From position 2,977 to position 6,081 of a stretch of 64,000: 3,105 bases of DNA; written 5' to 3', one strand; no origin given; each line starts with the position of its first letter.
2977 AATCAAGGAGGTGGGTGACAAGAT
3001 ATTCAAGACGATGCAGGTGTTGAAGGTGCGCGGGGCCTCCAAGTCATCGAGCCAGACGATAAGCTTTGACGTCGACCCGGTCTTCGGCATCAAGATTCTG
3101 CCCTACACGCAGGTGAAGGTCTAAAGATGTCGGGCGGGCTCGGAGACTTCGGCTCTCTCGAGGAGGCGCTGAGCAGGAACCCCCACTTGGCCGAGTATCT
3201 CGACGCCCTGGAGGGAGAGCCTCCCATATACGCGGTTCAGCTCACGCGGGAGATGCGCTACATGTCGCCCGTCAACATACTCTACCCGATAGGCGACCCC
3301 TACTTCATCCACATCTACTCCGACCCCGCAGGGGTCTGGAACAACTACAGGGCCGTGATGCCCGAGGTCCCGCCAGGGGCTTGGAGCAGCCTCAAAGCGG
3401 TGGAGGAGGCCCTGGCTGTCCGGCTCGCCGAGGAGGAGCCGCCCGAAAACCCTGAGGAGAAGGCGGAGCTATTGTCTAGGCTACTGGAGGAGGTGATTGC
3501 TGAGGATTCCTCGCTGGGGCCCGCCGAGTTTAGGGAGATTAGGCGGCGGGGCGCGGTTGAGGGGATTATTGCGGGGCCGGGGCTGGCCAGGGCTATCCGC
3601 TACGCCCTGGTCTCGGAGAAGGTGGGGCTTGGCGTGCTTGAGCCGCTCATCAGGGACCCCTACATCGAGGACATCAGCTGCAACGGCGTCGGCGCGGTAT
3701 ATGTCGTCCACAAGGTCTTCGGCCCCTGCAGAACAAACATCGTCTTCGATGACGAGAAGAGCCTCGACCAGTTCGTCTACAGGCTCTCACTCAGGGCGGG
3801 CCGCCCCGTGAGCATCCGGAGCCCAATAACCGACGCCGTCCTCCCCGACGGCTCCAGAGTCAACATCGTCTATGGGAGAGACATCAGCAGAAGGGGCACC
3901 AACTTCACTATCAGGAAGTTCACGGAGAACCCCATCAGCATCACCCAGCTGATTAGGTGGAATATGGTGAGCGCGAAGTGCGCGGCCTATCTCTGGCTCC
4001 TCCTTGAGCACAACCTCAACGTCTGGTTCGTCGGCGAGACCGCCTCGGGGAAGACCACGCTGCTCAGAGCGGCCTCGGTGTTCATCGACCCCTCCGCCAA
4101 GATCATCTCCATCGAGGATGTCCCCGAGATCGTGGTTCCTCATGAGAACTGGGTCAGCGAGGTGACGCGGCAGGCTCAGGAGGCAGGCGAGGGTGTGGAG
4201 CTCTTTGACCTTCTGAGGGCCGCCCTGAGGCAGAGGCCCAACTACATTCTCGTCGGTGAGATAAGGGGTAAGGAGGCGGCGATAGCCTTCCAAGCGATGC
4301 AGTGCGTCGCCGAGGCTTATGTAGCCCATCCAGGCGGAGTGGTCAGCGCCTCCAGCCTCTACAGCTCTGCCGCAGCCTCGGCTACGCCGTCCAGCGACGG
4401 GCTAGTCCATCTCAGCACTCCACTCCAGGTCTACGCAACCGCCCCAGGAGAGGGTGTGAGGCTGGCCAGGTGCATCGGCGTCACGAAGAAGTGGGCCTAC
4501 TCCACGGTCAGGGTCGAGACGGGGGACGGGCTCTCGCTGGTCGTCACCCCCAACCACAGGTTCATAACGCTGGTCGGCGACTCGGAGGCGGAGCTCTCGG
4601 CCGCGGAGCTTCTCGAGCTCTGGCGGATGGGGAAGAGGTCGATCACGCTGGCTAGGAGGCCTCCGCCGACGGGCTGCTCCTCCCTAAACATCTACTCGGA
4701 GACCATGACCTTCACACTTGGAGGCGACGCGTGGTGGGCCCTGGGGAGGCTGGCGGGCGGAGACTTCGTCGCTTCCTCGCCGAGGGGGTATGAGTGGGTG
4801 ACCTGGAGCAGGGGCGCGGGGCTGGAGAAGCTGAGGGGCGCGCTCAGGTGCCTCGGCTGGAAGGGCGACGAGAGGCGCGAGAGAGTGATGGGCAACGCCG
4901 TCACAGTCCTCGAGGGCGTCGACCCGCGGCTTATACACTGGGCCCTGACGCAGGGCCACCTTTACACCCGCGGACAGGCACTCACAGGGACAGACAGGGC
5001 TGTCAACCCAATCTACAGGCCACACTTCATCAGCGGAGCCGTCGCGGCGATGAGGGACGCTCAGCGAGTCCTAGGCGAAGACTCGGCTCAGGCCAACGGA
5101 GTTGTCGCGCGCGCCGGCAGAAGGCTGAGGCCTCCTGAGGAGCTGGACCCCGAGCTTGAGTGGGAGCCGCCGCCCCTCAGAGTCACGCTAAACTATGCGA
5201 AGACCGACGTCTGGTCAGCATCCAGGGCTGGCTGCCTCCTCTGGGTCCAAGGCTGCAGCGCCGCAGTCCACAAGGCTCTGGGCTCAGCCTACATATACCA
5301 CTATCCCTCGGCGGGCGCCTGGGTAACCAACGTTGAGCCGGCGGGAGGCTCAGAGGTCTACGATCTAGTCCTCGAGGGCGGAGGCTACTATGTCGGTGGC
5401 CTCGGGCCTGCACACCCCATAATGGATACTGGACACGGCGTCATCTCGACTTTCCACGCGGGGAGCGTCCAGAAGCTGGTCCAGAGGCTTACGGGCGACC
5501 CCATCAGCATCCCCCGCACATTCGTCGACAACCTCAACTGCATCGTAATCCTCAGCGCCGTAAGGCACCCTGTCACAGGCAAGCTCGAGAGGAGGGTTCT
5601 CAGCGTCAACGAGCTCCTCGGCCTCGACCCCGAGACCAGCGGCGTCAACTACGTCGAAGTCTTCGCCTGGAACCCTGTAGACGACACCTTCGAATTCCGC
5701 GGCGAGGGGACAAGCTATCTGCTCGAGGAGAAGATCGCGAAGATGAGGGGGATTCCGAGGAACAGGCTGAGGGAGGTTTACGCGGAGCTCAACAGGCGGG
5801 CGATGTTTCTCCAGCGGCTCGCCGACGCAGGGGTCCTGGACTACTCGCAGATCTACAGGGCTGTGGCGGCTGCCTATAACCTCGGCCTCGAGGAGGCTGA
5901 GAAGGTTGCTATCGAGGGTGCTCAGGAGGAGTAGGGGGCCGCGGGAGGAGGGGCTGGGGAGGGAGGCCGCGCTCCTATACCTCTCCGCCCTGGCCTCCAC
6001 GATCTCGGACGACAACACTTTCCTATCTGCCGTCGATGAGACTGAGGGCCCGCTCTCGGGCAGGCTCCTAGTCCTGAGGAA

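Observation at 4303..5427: Intein in the archaellum motor ATPase ArlI, ending in Asp instead of Asn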

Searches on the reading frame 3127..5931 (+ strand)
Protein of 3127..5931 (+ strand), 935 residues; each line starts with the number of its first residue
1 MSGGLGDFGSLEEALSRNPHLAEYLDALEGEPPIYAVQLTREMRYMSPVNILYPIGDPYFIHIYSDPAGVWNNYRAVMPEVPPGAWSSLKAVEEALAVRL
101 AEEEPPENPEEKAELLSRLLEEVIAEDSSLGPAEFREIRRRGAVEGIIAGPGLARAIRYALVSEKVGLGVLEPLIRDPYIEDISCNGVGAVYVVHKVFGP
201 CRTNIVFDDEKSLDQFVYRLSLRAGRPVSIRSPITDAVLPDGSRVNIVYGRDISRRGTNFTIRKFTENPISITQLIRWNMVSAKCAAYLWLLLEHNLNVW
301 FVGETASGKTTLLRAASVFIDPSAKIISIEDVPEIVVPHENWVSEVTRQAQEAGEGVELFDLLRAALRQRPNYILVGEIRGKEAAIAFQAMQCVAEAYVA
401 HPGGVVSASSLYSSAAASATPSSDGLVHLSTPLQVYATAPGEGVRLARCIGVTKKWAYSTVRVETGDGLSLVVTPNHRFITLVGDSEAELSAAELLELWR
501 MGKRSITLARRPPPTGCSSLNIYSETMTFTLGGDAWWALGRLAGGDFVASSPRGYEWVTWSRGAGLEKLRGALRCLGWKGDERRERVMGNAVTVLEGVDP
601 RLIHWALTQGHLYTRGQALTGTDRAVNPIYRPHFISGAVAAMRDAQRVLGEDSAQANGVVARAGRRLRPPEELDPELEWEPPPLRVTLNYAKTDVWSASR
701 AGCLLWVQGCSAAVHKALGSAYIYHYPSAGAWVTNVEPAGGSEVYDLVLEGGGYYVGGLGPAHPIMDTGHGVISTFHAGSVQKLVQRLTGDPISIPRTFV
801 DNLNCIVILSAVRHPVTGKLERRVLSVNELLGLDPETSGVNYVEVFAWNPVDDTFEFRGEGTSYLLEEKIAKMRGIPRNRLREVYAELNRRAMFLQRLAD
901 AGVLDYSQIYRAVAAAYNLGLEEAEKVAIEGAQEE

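Call 3: search_protein_families(library=pfam, proteins=[window:3127-5931:+], max_evalue=1)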
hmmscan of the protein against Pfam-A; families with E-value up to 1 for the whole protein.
window:3127-5931:+ (935 aa): 5 families
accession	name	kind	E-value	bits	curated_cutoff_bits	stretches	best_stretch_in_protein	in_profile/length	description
PF00437.27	T2SSE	-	1.9e-28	99.6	24.9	2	166-392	3-234/370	Type II/IV secretion system protein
PF23989.1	PilB3_C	-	0.046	14.3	27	1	863-911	10-54/83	PilB3-like, C-terminal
PF13555.12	AAA_29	-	0.046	13.9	27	1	296-325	23-51/61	P-loop containing region of AAA domain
PF12775.13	AAA_7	-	0.21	11.5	25.8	1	280-315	17-52/181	P-loop containing dynein motor region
PF00005.33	ABC_tran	-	0.31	12.1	25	1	295-331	10-46/137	ABC transporter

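Call 4: search_solved_structures(query=window:3127-5931:+, show_alignments=2, max_evalue=0.001)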
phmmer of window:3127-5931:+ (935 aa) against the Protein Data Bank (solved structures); distinct sequences matched with E-value up to 0.001: 19.
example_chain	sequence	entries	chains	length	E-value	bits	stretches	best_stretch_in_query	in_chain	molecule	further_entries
4ii7_A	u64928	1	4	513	2.3e-131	442.7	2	23-392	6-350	FlaI ATPase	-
4ihq_A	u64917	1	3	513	1.6e-130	439.9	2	23-392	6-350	FlaI ATPase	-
2oap_1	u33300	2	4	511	2.8e-87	296.8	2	154-392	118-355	Type II secretion system protein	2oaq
8rkd_E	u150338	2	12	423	1.4e-35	125.7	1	159-393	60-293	Pilus assembly ATPase CpaF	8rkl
8rjf_A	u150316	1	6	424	1.5e-35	125.6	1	159-393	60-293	Pilus assembly ATPase CpaF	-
9e24_A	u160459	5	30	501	2.2e-35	125.1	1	159-393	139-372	CpaF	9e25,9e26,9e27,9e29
2gza_A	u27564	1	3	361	2.9e-12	48.6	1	299-385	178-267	Type IV secretion system protein VirB11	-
6bge_A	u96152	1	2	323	1.2e-09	39.8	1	232-393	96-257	VirB11-like protein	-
1g6o_A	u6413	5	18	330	1.3e-09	39.8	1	232-393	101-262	CAG-ALPHA | virB11 homolog | Cag-alfa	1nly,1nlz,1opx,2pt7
2eyu_A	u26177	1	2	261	2.7e-06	28.8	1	301-385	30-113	twitching motility protein PilT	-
2gsz_A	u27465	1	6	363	5.2e-06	27.9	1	300-385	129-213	twitching motility protein PilT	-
2ewv_A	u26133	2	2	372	5.4e-06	27.8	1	300-385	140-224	twitching motility protein PilT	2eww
9n32_A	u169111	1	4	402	7.1e-06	27.4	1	299-388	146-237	PilU protein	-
10my_A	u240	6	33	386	5.5e-05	24.4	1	299-385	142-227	PilT/PilU family type 4a pilus ATPase | Twitching motility protein PilT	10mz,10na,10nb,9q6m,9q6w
6ojx_A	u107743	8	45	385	0.00017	22.8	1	300-387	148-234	Twitching motility pilus retraction ATPase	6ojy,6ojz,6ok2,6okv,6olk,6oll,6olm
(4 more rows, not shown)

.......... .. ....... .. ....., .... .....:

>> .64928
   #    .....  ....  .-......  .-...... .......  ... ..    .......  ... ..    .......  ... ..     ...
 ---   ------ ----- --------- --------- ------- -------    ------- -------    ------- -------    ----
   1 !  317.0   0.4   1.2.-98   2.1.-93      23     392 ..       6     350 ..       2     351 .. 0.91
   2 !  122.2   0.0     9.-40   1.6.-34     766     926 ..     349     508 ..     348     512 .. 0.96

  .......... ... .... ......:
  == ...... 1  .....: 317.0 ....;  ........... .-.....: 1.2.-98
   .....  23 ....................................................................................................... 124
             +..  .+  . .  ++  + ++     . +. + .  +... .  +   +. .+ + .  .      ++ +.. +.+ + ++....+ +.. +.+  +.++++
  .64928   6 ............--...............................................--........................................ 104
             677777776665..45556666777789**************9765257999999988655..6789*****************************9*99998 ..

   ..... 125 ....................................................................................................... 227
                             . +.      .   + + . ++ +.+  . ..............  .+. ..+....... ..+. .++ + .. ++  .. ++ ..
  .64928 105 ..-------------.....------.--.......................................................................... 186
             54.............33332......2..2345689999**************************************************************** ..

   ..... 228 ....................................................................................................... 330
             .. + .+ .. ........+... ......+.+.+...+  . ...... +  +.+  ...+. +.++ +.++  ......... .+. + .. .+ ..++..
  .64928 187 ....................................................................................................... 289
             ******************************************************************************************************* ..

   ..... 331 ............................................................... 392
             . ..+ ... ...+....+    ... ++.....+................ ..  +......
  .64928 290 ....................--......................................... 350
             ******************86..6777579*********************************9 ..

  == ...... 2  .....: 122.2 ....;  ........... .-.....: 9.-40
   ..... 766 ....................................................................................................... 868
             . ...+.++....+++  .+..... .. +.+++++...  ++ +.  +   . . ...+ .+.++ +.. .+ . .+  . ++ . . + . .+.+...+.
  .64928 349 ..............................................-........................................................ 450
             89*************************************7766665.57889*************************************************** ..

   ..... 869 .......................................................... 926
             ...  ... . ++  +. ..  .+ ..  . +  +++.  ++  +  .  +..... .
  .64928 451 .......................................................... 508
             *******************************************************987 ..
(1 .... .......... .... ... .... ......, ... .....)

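Call 21: find_encoding_contigs(protein=window:3127-5931:+, flank=3000, max_places=6)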
Protein window:3127-5931:+ (935 aa): 19 contigs read that carry it; 6 places shown.
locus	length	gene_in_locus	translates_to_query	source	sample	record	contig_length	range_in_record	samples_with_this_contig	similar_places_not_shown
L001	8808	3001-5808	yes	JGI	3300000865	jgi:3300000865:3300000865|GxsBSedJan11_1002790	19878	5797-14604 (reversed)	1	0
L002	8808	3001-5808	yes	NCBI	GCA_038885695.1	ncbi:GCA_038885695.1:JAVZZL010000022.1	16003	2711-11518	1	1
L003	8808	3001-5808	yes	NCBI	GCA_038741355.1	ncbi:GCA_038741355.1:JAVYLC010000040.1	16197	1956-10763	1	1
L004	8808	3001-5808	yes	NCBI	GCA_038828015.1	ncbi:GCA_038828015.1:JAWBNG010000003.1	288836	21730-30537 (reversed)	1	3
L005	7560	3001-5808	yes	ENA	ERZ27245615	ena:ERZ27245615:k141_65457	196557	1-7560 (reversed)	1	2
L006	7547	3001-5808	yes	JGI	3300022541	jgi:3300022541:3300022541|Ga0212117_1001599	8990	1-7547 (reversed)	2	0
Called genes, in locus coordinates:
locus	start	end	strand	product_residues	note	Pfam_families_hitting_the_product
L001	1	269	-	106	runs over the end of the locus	-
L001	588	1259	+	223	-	-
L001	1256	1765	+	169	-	-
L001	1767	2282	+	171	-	-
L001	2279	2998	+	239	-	PF06745:ATPase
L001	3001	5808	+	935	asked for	PF00437:T2SSE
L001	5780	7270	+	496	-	PF00482:T2SSF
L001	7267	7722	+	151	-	-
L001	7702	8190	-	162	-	PF26292:PUA_elF2D (weak), PF01472:PUA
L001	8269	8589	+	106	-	PF01329:Pterin_4a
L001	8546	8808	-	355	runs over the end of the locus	PF05343:Peptidase_M42, PF01546:Peptidase_M20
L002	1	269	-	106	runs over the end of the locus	-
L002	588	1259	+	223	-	-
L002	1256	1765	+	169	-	-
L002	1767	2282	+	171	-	-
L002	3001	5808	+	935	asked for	PF00437:T2SSE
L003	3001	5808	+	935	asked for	PF00437:T2SSE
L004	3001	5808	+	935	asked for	PF00437:T2SSE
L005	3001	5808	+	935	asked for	PF00437:T2SSE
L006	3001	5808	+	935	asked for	PF00437:T2SSE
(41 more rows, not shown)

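Call 38: list_cluster_members(proteins=[P0002, P0003, P0004, P0007, P0008, P0009, P0010, P0011, window:3127-5931:+])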
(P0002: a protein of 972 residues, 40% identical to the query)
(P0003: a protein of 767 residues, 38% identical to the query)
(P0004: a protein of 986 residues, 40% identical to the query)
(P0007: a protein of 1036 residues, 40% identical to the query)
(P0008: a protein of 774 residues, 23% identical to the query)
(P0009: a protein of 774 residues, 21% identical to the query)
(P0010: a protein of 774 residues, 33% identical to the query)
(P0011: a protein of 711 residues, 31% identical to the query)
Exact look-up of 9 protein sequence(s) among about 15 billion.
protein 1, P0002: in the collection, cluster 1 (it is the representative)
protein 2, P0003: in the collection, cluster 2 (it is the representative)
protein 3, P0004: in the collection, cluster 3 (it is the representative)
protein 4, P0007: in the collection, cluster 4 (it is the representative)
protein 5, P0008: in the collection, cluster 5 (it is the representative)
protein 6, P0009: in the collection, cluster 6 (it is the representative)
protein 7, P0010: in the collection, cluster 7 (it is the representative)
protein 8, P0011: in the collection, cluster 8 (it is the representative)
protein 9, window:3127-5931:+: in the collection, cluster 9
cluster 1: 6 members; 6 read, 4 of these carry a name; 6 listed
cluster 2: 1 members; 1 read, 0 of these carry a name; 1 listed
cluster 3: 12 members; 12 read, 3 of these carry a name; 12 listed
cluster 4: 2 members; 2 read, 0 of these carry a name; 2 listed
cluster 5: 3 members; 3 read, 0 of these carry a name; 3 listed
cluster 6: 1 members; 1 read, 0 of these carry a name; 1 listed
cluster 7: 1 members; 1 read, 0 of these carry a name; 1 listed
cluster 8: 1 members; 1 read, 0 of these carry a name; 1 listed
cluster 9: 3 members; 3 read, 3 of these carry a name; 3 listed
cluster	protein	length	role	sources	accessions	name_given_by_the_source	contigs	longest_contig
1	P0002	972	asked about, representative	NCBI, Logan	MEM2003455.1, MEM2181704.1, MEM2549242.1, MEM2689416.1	MAG: ATPase, T2SS/T4P/T4SS family [Nitrososphaerota archaeon]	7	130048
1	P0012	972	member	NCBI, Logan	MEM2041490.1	MAG: ATPase, T2SS/T4P/T4SS family [Nitrososphaerota archaeon]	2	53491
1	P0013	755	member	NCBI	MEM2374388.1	MAG: ATPase, T2SS/T4P/T4SS family, partial [Thermoproteota archaeon]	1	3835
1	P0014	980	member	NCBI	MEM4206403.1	MAG: ATPase, T2SS/T4P/T4SS family, partial [Nitrososphaerota archaeon]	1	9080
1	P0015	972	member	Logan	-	-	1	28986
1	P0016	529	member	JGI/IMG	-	-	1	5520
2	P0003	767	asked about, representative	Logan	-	-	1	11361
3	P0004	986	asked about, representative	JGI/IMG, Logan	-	type IV secretory pathway ATPase VirB11/archaellum biosynthesis ATPase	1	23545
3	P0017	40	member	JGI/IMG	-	hypothetical protein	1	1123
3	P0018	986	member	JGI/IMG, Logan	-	type IV secretory pathway ATPase VirB11/archaellum biosynthesis ATPase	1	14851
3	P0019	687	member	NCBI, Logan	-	-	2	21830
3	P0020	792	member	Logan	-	-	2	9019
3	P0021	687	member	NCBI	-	-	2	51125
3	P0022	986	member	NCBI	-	-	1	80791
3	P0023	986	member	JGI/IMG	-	-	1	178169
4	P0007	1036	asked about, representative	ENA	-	-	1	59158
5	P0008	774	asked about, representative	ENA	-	-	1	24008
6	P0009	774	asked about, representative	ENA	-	-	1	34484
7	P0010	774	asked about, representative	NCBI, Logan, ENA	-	-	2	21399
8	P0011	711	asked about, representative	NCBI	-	-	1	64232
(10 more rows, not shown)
